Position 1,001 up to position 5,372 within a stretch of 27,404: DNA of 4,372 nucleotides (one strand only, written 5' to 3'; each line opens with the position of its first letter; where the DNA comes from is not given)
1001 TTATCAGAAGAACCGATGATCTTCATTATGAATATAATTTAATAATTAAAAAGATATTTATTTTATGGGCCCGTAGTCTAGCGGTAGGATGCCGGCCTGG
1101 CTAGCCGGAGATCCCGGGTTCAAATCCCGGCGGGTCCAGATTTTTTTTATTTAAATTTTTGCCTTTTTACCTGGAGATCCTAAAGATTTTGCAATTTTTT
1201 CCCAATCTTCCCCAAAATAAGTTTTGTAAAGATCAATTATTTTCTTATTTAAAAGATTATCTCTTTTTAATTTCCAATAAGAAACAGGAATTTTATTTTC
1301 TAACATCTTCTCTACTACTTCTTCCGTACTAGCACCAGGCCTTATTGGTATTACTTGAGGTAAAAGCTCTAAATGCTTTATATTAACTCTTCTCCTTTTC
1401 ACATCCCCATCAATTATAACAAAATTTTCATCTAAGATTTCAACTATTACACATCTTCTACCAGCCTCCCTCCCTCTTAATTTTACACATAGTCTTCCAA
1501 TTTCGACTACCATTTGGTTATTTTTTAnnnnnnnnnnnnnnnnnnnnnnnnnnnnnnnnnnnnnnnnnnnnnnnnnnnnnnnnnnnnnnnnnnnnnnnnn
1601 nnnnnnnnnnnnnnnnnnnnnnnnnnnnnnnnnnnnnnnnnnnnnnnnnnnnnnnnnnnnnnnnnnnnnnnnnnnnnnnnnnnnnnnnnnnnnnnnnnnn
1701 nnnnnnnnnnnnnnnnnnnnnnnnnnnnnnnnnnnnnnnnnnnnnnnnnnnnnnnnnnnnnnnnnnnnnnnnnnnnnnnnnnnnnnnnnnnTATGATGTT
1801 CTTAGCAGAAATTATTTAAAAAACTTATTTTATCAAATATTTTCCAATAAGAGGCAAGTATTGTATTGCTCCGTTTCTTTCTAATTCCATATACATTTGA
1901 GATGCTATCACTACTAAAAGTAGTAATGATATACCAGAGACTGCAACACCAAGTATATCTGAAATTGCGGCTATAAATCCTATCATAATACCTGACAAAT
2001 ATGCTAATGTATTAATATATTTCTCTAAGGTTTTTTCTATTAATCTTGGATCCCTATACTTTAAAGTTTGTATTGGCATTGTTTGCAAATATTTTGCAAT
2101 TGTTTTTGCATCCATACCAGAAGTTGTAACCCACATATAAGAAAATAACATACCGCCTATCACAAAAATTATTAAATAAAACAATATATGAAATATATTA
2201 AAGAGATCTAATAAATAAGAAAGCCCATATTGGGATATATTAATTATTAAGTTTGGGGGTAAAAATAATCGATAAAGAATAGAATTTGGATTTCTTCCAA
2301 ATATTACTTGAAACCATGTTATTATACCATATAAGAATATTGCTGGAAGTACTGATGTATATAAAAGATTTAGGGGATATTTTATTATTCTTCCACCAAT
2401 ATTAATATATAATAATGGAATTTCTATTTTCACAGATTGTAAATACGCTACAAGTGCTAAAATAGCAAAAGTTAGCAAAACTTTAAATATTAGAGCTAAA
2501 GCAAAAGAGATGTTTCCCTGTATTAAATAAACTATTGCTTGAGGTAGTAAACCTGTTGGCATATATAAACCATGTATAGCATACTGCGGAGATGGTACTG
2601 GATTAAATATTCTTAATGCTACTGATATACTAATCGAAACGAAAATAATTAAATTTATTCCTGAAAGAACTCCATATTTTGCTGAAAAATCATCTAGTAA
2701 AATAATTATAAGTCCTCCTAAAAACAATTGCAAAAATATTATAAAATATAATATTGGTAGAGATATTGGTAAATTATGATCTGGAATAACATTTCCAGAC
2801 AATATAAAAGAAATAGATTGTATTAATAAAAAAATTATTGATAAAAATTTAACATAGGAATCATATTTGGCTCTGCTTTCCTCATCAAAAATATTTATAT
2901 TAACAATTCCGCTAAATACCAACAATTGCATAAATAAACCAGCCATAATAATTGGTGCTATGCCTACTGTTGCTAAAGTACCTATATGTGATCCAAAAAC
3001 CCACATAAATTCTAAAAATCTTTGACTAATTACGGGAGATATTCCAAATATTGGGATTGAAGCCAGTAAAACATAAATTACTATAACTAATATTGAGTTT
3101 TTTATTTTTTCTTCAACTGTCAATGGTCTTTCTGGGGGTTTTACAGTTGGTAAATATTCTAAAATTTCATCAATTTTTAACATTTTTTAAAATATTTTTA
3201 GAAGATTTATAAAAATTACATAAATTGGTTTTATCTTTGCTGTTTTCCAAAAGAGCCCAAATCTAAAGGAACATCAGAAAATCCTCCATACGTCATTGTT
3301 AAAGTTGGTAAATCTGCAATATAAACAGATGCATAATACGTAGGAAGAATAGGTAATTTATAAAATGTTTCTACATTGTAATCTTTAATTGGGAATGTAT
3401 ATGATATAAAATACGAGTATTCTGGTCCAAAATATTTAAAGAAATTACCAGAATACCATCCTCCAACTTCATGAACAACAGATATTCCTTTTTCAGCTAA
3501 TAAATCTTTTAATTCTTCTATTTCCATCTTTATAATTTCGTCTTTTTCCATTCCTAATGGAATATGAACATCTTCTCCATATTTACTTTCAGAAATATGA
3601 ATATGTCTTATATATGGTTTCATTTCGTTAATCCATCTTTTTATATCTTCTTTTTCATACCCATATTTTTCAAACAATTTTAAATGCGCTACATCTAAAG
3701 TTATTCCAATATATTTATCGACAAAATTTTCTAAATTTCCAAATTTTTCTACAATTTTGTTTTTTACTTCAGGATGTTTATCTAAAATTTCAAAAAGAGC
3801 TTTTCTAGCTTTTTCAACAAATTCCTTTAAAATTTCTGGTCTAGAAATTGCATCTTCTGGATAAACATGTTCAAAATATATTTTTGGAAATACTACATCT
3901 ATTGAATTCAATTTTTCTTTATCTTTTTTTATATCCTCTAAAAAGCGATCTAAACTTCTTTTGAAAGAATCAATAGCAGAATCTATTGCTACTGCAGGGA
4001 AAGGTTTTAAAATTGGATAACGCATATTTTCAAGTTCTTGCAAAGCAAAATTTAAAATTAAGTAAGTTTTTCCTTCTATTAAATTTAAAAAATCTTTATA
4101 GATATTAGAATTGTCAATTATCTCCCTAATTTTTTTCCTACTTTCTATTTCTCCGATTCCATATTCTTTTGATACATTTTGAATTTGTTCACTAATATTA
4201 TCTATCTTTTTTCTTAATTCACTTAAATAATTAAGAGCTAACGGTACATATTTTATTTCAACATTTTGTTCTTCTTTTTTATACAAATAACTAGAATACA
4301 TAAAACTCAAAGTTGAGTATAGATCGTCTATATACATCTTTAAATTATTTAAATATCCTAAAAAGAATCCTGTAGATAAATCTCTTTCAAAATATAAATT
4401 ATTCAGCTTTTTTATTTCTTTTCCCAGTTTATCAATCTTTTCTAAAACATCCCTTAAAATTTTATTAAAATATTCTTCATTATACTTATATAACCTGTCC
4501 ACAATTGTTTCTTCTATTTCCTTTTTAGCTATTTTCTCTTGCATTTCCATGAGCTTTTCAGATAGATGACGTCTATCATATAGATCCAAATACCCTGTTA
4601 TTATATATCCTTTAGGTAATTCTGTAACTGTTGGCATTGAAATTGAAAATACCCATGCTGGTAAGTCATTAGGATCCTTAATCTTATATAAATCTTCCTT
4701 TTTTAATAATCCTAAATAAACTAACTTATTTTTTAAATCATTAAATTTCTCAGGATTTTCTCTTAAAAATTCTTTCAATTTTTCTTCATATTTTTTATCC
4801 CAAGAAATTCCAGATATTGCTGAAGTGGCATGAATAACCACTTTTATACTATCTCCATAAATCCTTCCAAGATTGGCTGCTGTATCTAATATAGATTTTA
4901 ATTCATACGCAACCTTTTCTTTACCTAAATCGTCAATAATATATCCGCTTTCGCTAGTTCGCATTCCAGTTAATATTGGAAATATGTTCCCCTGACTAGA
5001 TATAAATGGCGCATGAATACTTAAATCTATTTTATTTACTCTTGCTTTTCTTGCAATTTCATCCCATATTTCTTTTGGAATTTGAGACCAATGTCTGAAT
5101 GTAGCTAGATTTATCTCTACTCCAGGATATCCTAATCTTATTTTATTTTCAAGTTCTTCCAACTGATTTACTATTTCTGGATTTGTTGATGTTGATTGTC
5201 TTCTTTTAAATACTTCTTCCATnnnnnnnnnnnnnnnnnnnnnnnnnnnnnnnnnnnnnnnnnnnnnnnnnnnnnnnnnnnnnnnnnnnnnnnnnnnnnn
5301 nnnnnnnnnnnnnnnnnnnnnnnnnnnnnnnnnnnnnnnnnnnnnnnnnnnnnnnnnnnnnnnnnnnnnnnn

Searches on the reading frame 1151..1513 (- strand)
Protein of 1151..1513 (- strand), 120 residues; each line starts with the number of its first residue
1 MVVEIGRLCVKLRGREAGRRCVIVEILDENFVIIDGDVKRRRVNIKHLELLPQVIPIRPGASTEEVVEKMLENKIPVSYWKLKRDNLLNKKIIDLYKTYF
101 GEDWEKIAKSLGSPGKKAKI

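Call 7: search_protein_families(library=pfam, proteins=[window:1151-1513:-], max_evalue=0.001)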
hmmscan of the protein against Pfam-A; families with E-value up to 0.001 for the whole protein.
window:1151-1513:- (120 aa): 1 family
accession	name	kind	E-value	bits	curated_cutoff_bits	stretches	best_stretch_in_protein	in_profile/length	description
PF00467.35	KOW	-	1.4e-05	25.2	22.3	1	6-35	2-32/32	KOW motif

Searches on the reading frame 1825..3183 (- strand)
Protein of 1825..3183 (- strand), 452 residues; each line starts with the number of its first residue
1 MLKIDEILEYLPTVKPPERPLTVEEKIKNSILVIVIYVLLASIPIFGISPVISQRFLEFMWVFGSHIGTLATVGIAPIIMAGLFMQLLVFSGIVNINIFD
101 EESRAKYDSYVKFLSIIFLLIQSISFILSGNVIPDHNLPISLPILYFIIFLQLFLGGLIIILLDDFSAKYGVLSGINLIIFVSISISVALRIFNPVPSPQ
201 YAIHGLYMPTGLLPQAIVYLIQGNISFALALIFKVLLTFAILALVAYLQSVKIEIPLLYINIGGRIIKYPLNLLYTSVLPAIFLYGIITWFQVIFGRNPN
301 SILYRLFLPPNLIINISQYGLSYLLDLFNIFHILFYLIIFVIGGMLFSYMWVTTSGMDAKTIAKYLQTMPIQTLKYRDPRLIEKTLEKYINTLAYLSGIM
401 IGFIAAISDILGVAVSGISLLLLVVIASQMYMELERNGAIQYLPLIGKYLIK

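Call 7: search_protein_families(library=pfam, proteins=[window:1825-3183:-], max_evalue=0.001)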
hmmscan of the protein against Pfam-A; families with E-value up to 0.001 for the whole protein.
window:1825-3183:- (452 aa): 1 family
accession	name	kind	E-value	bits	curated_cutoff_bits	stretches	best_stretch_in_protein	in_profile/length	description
PF00344.25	SecY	-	2.1e-47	162.4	32.2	1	69-431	1-306/306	SecY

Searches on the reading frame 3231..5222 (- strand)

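Call 7: search_protein_families(library=pfam, proteins=[window:3231-5222:-], max_evalue=0.001)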
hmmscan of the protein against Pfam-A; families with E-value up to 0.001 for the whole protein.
window:3231-5222:- (663 aa): 1 family
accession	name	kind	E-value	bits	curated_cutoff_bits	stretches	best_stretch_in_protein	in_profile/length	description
PF01261.30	AP_endonuc_2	-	7.4e-08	32.8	31.1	1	490-579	134-220/249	Xylose isomerase-like TIM barrel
